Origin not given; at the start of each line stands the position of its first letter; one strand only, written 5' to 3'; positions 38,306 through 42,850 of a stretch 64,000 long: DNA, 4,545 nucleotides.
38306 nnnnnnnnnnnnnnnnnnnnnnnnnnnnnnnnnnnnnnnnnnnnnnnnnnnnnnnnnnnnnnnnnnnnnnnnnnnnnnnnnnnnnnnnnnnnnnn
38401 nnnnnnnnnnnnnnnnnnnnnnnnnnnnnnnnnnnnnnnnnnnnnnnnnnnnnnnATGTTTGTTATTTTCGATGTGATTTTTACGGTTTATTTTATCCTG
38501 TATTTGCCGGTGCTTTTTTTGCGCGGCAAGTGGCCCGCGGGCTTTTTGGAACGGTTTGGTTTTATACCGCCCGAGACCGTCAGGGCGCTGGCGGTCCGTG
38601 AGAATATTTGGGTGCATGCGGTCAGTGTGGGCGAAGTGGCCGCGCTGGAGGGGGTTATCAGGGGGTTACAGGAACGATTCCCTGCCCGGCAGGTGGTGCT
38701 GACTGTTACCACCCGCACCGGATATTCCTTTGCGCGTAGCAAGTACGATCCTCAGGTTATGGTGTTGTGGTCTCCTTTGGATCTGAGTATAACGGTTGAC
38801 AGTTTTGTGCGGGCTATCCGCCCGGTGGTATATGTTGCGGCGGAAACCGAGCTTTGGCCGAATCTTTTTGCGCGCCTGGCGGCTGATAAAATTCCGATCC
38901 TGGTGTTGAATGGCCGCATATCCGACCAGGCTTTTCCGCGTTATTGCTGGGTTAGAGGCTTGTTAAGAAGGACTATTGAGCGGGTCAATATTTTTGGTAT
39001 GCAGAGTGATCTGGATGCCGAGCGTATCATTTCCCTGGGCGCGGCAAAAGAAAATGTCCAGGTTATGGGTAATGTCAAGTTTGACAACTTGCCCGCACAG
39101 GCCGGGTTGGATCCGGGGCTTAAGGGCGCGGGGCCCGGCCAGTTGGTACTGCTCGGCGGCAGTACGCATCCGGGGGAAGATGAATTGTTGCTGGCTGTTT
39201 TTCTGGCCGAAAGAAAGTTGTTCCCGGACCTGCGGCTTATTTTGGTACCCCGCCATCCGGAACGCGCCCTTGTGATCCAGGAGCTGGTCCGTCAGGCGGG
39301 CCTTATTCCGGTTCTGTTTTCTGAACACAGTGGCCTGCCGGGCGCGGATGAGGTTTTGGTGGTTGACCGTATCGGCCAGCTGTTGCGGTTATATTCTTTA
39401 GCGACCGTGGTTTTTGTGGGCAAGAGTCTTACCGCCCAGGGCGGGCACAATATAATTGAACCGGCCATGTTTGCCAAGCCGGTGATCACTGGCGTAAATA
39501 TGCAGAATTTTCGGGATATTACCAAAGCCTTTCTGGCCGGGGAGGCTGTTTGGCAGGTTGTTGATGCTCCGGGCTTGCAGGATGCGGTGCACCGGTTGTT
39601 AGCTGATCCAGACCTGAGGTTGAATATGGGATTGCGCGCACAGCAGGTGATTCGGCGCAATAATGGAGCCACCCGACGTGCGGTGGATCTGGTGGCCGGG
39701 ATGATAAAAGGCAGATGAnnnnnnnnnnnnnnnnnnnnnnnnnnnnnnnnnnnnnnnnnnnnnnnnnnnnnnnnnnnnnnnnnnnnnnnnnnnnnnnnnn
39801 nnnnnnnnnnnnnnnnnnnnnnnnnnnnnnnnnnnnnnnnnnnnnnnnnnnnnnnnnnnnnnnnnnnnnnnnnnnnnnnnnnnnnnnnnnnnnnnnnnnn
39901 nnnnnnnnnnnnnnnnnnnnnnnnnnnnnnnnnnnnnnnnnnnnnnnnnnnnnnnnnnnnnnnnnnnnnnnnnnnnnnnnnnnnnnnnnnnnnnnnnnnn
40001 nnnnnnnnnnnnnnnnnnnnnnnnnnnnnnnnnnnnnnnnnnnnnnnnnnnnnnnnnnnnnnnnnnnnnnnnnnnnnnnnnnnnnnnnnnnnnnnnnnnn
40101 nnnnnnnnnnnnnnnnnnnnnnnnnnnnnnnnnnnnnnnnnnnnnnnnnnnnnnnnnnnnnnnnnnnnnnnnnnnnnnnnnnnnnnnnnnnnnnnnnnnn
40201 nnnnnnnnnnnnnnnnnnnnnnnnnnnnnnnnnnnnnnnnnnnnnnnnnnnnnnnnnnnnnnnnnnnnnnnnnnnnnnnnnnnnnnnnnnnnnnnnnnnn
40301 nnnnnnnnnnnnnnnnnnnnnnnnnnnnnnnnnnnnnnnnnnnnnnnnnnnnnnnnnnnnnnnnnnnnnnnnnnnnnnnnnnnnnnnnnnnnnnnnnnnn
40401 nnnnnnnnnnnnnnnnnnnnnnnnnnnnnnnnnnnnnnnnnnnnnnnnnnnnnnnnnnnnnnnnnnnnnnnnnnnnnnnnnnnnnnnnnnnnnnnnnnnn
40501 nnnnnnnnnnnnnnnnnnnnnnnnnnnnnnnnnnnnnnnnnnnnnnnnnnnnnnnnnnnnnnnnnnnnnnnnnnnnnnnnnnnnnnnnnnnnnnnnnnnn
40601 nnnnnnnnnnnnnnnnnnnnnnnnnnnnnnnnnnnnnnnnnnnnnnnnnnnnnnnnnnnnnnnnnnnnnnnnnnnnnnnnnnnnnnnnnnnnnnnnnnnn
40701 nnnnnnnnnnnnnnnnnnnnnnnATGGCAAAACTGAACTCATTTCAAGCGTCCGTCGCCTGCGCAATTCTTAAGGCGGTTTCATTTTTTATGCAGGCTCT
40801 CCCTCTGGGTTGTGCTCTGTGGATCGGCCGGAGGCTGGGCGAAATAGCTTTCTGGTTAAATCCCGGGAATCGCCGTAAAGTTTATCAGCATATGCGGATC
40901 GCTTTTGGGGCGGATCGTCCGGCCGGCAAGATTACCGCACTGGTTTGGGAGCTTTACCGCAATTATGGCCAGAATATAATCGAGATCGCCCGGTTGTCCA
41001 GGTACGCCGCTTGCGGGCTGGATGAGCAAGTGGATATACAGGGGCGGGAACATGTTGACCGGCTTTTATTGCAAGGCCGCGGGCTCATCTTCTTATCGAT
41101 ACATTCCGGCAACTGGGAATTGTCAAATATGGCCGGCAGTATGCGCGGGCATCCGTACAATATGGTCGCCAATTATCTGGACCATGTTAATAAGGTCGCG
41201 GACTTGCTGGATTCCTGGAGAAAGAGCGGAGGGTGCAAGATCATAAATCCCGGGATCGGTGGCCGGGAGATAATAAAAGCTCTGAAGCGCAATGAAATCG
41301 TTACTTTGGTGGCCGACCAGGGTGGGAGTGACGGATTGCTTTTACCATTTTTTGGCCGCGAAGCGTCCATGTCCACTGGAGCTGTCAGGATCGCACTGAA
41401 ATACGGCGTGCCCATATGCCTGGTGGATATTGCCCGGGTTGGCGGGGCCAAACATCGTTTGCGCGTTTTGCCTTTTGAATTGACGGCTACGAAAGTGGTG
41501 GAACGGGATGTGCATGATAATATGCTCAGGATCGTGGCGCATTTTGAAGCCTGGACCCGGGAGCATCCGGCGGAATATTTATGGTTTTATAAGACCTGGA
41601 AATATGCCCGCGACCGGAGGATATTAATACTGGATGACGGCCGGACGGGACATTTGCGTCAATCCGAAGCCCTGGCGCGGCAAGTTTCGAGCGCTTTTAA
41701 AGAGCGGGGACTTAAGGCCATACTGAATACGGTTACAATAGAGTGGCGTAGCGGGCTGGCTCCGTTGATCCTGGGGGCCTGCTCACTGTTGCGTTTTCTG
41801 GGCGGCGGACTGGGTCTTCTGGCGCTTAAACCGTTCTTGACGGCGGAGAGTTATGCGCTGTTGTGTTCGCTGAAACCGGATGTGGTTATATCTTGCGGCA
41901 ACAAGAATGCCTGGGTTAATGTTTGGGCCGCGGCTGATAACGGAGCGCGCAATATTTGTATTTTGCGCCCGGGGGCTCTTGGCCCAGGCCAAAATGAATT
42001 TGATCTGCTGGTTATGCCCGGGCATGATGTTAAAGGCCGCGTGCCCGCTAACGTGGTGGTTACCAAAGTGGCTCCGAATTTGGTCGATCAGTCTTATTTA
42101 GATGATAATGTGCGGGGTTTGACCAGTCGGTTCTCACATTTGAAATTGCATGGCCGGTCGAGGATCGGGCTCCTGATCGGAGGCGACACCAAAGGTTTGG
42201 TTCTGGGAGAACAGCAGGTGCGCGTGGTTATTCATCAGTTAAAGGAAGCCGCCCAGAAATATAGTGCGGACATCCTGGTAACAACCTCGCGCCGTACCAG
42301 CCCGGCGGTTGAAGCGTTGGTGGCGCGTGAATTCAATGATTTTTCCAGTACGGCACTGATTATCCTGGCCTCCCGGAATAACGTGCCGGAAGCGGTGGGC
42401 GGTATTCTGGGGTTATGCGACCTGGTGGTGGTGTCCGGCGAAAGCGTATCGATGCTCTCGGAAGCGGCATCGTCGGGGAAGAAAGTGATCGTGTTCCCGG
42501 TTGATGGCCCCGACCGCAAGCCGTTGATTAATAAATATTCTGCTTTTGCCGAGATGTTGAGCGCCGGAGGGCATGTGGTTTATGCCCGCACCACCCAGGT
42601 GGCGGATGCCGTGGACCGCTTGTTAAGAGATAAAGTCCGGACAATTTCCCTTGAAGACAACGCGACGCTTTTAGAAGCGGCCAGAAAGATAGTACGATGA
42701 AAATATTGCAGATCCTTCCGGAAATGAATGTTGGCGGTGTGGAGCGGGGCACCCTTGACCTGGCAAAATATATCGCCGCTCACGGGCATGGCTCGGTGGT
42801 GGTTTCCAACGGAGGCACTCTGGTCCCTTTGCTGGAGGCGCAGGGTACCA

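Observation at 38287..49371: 10.8-kb lipid A/core-oligosaccharide gene block bracketed by ~155-bp inverted repeats abutting a tyrosine recombinase gene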

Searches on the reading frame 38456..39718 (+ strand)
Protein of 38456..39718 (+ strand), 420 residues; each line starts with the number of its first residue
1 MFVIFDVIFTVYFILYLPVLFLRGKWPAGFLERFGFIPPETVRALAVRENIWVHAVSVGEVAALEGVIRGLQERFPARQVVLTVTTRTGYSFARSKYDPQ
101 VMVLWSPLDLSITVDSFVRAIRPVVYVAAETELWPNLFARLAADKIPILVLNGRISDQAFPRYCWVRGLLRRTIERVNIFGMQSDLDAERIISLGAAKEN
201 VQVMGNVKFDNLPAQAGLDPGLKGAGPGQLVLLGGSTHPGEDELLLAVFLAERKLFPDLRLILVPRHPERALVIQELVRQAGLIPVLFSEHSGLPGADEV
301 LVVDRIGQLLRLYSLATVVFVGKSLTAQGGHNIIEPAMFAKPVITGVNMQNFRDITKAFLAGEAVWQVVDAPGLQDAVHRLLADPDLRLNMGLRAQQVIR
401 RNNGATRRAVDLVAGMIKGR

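Call 6: search_protein_families(library=pfam, proteins=[window:38456-39718:+])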
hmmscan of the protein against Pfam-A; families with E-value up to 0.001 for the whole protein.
window:38456-39718:+ (420 aa): 2 families
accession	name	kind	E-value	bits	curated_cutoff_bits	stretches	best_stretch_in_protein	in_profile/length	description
PF04413.22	Glycos_transf_N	-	6.6e-55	185.9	23.9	1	30-210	3-178/179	3-Deoxy-D-manno-octulosonic-acid transferase (kdotransferase)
PF00534.26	Glycos_transf_1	-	1.6e-05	24.9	26.4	1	298-397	73-171/172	Glycosyl transferases group 1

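Call 17: find_encoding_contigs(protein=window:38456-39718:+, flank=10000, max_places=10)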
Protein window:38456-39718:+ (420 aa): no gene with exactly this product is on record in the collection.

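Call 41: search_protein_families(library=ncbifam, proteins=[window:38456-39718:+])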
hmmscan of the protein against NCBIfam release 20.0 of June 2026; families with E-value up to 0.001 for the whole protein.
window:38456-39718:+ (420 aa): 5 families
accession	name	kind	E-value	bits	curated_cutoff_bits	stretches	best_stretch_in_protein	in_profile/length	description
NF004388.0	PRK05749.1-4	equivalog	5.4e-97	325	438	1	28-415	34-419/425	lipid IV(A) 3-deoxy-D-manno-octulosonic acid transferase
NF004386.0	PRK05749.1-2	equivalog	1.4e-78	264.6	524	1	3-417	4-427/433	lipid IV(A) 3-deoxy-D-manno-octulosonic acid transferase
NF004385.0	PRK05749.1-1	equivalog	8.2e-75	252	590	1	20-414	21-417/425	lipid IV(A) 3-deoxy-D-manno-octulosonic acid transferase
NF004389.0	PRK05749.1-5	equivalog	6.9e-68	229.4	363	1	4-383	4-377/402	lipid IV(A) 3-deoxy-D-manno-octulosonic acid transferase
NF004387.0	PRK05749.1-3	equivalog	8.2e-64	216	617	1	50-414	58-420/440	lipid IV(A) 3-deoxy-D-manno-octulosonic acid transferase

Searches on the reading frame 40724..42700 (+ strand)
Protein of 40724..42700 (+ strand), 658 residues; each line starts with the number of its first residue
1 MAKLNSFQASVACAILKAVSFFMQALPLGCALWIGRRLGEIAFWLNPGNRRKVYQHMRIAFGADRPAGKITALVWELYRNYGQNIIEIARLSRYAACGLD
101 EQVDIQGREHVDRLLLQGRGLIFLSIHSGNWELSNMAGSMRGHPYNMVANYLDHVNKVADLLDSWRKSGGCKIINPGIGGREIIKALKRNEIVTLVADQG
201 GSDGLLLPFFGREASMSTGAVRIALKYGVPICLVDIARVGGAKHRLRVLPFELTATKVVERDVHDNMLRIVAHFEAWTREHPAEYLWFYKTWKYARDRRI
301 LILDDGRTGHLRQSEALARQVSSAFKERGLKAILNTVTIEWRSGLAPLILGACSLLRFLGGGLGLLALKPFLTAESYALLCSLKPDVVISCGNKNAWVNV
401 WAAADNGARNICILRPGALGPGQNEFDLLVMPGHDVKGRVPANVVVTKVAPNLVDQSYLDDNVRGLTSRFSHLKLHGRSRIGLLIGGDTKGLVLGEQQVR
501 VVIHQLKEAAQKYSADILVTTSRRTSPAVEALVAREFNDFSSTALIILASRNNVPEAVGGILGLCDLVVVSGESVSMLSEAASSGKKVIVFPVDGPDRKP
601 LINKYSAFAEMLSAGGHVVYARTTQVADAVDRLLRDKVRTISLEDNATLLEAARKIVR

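Call 6: search_protein_families(library=pfam, proteins=[window:40724-42700:+])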
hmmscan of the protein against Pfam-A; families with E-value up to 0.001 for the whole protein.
window:40724-42700:+ (658 aa): 2 families
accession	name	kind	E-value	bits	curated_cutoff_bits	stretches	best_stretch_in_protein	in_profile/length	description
PF06258.17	Mito_fiss_Elm1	-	1.8e-44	152.5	27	1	309-620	2-277/304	Mitochondrial fission ELM1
PF03279.18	Lip_A_acyltrans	-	1.4e-36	126.7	22.3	1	18-293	21-294/295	Bacterial lipid A biosynthesis acyltransferase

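Call 41: search_protein_families(library=ncbifam, proteins=[window:40724-42700:+])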
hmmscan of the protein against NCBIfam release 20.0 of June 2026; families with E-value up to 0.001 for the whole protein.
window:40724-42700:+ (658 aa): 17 families
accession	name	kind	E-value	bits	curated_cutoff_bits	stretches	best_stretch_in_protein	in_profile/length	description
NF006487.0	PRK08905.1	equivalog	2.3e-31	108.9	281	1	16-296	3-277/290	lysophospholipid acyltransferase family protein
NF006270.0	PRK08419.1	equivalog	4.1e-27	95.2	248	1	14-294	8-290/298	lipid A biosynthesis lauroyl acyltransferase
NF005150.0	PRK06628.1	equivalog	2.2e-23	83.1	350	1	33-293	38-289/290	lipid A biosynthesis lauroyl acyltransferase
NF005120.0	PRK06553.1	equivalog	7.6e-22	78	273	1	8-293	23-307/308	lipid A biosynthesis lauroyl acyltransferase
TIGR02207.1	lipid_A_htrB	subfamily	1.4e-18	67.3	297.8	1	19-297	21-296/303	LpxL/LpxP family Kdo(2)-lipid IV(A) lauroyl/palmitoleoyl acyltransferase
NF005919.0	PRK07920.1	equivalog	2e-18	66.5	209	1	22-293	21-294/311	phosphatidylinositol mannoside acyltransferase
NF006437.0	PRK08733.1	equivalog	1.5e-15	57.2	540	1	18-296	26-298/306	LpxL/LpxP family Kdo(2)-lipid IV(A) lauroyl/palmitoleoyl acyltransferase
NF006432.0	PRK08706.1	equivalog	3.1e-14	52.9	384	1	18-294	6-280/289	lipid A biosynthesis lauroyl acyltransferase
NF004191.0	PRK05646.1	equivalog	2.5e-13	49.9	491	1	19-293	24-296/310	lipid A biosynthesis lauroyl acyltransferase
NF005340.0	PRK06860.1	subfamily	5e-13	48.9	398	1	22-295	30-300/309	lipid A biosynthesis lauroyl acyltransferase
NF006438.0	PRK08734.1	equivalog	1.3e-11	44.1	363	1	73-292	66-285/305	lauroyl acyltransferase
NF006507.0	PRK08943.1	subfamily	2.4e-11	43.3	337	1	21-297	35-309/322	lipid A biosynthesis (KDO)2-(lauroyl)-lipid IVA acyltransferase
NF004569.0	PRK05906.1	equivalog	7.6e-11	41.5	439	1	85-294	105-314/454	lipid A biosynthesis lauroyl acyltransferase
NF005399.0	PRK06946.1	subfamily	1.4e-10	40.9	343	1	8-294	6-285/294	lipid A biosynthesis lauroyl acyltransferase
NF005952.0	PRK08025.1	equivalog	4.1e-10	39.3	517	1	19-293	25-295/306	kdo(2)-lipid IV(A) palmitoleoyltransferase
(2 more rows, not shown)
